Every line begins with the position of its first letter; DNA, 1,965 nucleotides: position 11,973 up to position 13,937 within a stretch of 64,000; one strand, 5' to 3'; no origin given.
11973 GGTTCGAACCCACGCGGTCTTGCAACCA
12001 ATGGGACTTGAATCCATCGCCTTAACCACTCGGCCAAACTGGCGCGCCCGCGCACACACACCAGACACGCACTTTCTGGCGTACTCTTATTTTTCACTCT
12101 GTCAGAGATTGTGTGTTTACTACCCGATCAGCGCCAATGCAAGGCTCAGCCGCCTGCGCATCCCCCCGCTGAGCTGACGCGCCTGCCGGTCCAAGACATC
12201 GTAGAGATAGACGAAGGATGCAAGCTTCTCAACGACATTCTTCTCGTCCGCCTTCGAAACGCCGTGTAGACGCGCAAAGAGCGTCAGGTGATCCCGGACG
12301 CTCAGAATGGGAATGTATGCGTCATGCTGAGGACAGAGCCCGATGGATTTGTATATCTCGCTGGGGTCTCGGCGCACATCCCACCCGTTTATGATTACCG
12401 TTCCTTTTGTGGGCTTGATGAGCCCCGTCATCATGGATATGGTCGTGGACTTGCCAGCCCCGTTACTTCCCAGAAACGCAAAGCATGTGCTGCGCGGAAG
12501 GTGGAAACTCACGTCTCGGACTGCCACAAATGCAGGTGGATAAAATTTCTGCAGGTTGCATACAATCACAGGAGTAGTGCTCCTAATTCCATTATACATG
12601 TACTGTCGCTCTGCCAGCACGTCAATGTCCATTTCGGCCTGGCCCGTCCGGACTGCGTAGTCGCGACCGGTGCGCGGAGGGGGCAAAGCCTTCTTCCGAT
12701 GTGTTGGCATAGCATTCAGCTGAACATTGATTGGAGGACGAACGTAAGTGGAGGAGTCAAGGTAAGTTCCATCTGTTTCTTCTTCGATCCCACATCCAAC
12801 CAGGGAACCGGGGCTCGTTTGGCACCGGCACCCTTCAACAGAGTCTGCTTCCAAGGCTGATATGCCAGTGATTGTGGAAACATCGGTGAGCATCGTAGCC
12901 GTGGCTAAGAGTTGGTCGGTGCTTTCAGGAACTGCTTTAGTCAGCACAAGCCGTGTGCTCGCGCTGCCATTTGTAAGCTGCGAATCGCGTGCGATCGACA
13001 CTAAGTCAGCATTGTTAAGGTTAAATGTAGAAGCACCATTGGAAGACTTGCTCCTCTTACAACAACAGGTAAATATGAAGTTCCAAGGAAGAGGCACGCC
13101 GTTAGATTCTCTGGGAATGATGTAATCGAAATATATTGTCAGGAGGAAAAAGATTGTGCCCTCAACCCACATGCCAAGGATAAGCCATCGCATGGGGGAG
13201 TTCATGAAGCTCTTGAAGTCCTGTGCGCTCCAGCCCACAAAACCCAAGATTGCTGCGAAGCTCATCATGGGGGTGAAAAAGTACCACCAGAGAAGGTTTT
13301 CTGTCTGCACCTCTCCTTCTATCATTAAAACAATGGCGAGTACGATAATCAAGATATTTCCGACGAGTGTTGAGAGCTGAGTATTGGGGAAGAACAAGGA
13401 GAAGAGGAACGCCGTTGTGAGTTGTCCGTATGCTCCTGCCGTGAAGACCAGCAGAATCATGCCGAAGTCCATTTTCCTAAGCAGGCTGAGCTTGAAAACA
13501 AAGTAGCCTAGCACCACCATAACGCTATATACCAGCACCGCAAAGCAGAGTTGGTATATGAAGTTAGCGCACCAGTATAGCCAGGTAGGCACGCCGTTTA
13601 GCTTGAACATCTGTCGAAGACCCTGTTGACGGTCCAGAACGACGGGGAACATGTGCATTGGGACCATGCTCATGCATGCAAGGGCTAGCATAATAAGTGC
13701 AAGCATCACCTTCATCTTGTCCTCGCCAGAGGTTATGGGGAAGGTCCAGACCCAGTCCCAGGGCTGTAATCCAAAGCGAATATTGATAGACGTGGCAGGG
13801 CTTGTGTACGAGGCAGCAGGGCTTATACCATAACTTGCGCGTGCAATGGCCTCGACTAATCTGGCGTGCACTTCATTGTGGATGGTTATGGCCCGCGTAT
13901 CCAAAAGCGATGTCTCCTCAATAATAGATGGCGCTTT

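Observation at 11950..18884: Full-size ABCA-type transporter ends exactly after the NBD2 signature motif, on a canonical poly(A) signal, 76 bp from a tRNA gene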

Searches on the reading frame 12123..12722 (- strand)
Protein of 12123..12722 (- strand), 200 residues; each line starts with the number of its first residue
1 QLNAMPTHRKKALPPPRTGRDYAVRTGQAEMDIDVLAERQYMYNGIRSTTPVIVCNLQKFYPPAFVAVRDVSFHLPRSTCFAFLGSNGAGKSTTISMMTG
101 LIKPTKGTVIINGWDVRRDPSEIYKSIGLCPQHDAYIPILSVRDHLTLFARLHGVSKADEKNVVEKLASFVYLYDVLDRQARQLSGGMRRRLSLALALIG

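Call 36: search_solved_structures(query=window:12123-12722:-, show_alignments=2, max_evalue=1e-10)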
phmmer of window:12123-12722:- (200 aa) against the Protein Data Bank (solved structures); distinct sequences matched with E-value up to 1e-10: 126 (the best 60 are shown).
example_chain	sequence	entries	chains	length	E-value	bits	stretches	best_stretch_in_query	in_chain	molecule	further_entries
8eop_A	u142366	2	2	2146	5e-55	189.5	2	7-200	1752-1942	Phospholipid-transporting ATPase ABCA7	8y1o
8edw_A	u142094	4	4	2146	5e-55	189.5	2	7-200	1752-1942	Phospholipid-transporting ATPase ABCA7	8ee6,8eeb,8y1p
7w02_A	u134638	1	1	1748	7.5e-54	185.6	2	66-199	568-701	Phospholipid-transporting ATPase ABCA3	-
7w01_A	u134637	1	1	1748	7.5e-54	185.6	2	66-199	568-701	Phospholipid-transporting ATPase ABCA3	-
7lkz_A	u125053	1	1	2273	7.9e-54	185.6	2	52-200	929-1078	Retinal-specific phospholipid-transporting ATPase ABCA4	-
7lkp_A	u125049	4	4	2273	7.9e-54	185.6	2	52-200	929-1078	Retinal-specific phospholipid-transporting ATPase ABCA4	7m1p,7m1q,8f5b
7e7q_A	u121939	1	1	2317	8.3e-54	185.5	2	52-200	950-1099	Retinal-specific phospholipid-transporting ATPase ABCA4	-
7e7i_A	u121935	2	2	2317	8.3e-54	185.5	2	52-200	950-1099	Retinal-specific phospholipid-transporting ATPase ABCA4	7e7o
7tbz_A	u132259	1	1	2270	8.7e-53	182.2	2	52-200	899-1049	ATP-binding cassette, sub-family A (ABC1), member 1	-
7tbw_A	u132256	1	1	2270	8.7e-53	182.2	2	52-200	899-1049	ATP-binding cassette, sub-family A (ABC1), member 1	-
7tby_A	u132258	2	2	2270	8.7e-53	182.2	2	52-200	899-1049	ATP-binding cassette, sub-family A (ABC1), member 1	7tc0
7tdt_A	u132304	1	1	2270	8.7e-53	182.2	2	52-200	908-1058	Phospholipid-transporting ATPase ABCA1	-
5xjy_A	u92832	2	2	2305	9.1e-53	182.1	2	52-200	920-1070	ATP-binding cassette sub-family A member 1 | Phospholipid-transporting ATPase ABCA1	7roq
4yer_A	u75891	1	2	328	1.2e-24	90.4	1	52-199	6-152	ABC transporter ATP-binding protein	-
8wdb_D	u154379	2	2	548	1e-20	77.5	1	67-198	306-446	Probable dipeptide-transport ATP-binding protein ABC transporter DppD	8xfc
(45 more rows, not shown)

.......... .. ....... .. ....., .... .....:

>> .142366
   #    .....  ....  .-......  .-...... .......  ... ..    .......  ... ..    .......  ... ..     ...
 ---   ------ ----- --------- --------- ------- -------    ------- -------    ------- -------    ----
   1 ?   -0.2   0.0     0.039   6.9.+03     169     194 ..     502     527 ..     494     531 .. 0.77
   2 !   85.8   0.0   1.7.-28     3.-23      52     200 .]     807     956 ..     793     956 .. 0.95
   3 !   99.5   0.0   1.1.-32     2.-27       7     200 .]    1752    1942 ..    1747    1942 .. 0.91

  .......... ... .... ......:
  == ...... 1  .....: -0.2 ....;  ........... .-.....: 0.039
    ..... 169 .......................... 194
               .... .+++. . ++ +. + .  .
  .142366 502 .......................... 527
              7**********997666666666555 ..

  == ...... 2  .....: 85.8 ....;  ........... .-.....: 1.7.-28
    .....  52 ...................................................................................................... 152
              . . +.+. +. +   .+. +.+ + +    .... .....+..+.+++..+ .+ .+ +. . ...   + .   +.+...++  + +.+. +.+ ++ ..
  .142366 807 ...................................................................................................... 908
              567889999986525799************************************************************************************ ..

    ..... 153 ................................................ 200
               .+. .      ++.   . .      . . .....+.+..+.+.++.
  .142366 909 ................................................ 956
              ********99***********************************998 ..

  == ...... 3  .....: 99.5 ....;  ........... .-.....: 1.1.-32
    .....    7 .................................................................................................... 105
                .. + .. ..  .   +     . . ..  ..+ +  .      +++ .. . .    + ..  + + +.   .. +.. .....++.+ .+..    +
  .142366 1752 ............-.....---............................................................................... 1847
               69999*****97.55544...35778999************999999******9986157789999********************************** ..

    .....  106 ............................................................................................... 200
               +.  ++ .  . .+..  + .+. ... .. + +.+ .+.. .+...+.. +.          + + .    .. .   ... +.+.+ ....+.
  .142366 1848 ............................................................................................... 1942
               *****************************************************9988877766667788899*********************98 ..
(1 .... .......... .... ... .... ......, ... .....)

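Call 97: find_related_loci(query=A8, collection=metagenome_contigs, flank=10000)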
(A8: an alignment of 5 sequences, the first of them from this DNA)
Query A8 (167 aa) in metagenome_contigs; peptide patterns used: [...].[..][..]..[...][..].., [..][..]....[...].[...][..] (x = any residue, [..] = any of these).
600 stretches matched a pattern (row limit reached: there are more); 568 encode a relative of the query (tblastn E <= 1e-3); the best 80 are kept; 80 distinct loci.
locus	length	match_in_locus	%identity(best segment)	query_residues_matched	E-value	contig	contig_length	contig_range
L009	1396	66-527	40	13-166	4e-34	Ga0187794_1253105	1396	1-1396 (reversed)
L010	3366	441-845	43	32-166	7e-32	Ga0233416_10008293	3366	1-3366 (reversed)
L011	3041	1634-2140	41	1-167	4e-32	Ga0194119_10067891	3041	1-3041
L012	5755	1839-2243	43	33-167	4e-32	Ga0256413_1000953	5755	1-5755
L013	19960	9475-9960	39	6-166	3e-31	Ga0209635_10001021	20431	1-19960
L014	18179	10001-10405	44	32-166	8e-30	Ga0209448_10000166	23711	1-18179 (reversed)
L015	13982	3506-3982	39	7-166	2e-29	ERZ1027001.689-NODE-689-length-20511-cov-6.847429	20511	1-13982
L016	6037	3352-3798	39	17-166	8e-29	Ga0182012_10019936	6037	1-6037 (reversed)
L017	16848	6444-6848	39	32-166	1e-28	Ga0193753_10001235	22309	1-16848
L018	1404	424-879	38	15-166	5e-29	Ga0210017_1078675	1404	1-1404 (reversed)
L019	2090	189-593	40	32-166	2e-28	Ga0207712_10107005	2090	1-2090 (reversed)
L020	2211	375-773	42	34-166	2e-28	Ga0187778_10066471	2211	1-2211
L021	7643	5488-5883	42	33-166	4e-28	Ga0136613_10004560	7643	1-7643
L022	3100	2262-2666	40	32-166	5e-28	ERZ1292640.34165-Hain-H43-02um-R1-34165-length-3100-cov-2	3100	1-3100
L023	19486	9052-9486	40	17-162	2e-27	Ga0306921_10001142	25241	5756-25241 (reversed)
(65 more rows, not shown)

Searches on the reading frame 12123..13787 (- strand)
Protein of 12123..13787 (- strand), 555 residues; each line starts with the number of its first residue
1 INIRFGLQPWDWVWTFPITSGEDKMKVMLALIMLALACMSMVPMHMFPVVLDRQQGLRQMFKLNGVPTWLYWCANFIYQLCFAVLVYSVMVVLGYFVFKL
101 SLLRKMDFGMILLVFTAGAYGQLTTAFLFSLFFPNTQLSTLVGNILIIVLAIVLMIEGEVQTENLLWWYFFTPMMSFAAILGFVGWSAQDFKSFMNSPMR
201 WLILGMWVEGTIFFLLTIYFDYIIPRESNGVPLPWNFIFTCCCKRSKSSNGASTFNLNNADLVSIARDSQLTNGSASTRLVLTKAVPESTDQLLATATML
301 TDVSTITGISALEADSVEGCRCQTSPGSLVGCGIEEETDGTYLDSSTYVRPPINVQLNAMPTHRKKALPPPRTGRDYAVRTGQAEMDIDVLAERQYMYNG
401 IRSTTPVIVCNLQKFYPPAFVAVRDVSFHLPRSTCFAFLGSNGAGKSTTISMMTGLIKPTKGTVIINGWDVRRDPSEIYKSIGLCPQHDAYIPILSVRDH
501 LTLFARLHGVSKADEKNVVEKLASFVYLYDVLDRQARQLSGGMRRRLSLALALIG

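Call 89: predict_structure(alignment_id=A7)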
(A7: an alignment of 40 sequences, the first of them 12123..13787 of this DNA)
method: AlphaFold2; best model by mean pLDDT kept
length: 555 residues; sequences in the alignment: 40
mean_pLDDT: 77.3   pTM: 0.72
mean pLDDT of the five models: 77.3, 75.4, 74.0, 73.9, 72.2
residues with pLDDT >= 90: 249; 70-90: 161; 50-70: 25; < 50: 120
segments of 3 or more residues with pLDDT < 50: 227-345
pLDDT, mean of each block of 10 residues (from residue 1): 54 65 85 92 96 89 89 96 96 94 91 96 97 95 94 80 87 94 86 93 97 97 65 41 42 34 37 37 34 33 33 37 37 40 57 81 83 79 81 92 92 87 91 86 83 90 92 87 73 93 91 96 96 96 92 85
secondary structure, 60 per line:
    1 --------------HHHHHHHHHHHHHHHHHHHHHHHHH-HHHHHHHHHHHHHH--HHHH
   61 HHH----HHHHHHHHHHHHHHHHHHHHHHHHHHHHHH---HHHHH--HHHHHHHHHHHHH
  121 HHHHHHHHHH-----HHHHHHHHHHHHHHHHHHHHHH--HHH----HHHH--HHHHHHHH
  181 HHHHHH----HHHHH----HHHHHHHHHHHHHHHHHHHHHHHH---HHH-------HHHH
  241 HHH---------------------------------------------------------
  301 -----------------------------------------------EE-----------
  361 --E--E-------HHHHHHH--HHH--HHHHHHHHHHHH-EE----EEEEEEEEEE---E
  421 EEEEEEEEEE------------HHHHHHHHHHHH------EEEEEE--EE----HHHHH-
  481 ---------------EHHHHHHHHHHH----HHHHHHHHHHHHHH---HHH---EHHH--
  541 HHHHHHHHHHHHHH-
elements in order: H15-39 H41-54 H57-63 H68-97 H101-105 H108-130 H136-157 H167-170 H173-186 H191-195 H200-223 H237-243 H374-380 H388-399 E407-416 E420-430 H443-454 E461-466 H475-479 H497-507 H512-525 H541-554

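Call 92: fold_search(model_id=the predicted structure, library=pdb)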
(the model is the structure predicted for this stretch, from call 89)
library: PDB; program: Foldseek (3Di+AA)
matches with E <= 10: 1011; with E <= 0.001: 311
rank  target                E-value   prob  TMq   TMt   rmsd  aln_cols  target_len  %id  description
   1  7lkz_A                2.7e-12  1.00  0.56  0.17   8.8       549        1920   19  Structure of ATP-bound human ABCA4 (released 2021-03-03)
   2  8ee6_A                2.8e-12  1.00  0.57  0.18   5.4       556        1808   18  Cryo-EM Structure of human ABCA7 in PE/Ch nanodiscs (released 2022-12-21)
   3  7lkp_A                1.9e-11  1.00  0.59  0.18   4.4       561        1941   16  Structure of ATP-free human ABCA4 (released 2021-03-03)
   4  7tbw_A                4.7e-11  1.00  0.55  0.17   6.2       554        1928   19  The structure of ATP-bound ABCA1 (released 2022-01-26)
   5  8edw_A                5.0e-11  1.00  0.56  0.18   5.6       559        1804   19  Cryo-EM Structure of human ABCA7 in BPL/Ch Nanodiscs (released 2022-12-21)
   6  7e7q_A                7.8e-11  1.00  0.56  0.17   7.9       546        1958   19  Cryo-EM structure of human ABCA4 in ATP-bound state (released 2021-06-30)
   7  8eop_A                9.7e-11  1.00  0.56  0.19   5.3       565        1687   18  Cryo-EM Structure of Nanodisc reconstituted human ABCA7 EQ mutant in ATP bound closed state (released 2022-12-21)
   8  8eeb_A                2.4e-10  1.00  0.54  0.17   8.5       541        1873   18  Cryo-EM structure of human ABCA7 in Digitonin (released 2022-12-21)
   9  7w02                  3.4e-10  1.00  0.56  0.21   8.6       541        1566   19  Cryo-EM structure of ATP-bound ABCA3 (released 2022-04-20)
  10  7w01                  5.6e-10  1.00  0.54  0.20   8.8       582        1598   15  Cryo-EM structure of nucleotide-free ABCA3 (released 2022-04-27)
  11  8f5b_A                9.2e-10  1.00  0.55  0.18   6.7       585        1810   17  Human ABCA4 structure in complex with AMP-PNP (released 2023-11-22)
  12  7tc0_A                1.1e-09  1.00  0.52  0.18   9.4       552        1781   17  The structure of human ABCA1 in digitonin (released 2022-01-26)
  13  7e7i_A                1.2e-09  1.00  0.50  0.15   9.5       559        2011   17  Cryo-EM structure of human ABCA4 in the apo state (released 2021-06-30)
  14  7tbz_A                2.0e-09  1.00  0.51  0.17   8.6       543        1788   17  The structure of ABCA1 Y482C (released 2022-01-26)
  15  7m1p_A                2.4e-09  1.00  0.50  0.16   6.1       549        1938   17  Human ABCA4 structure in the unbound state (released 2021-09-08)
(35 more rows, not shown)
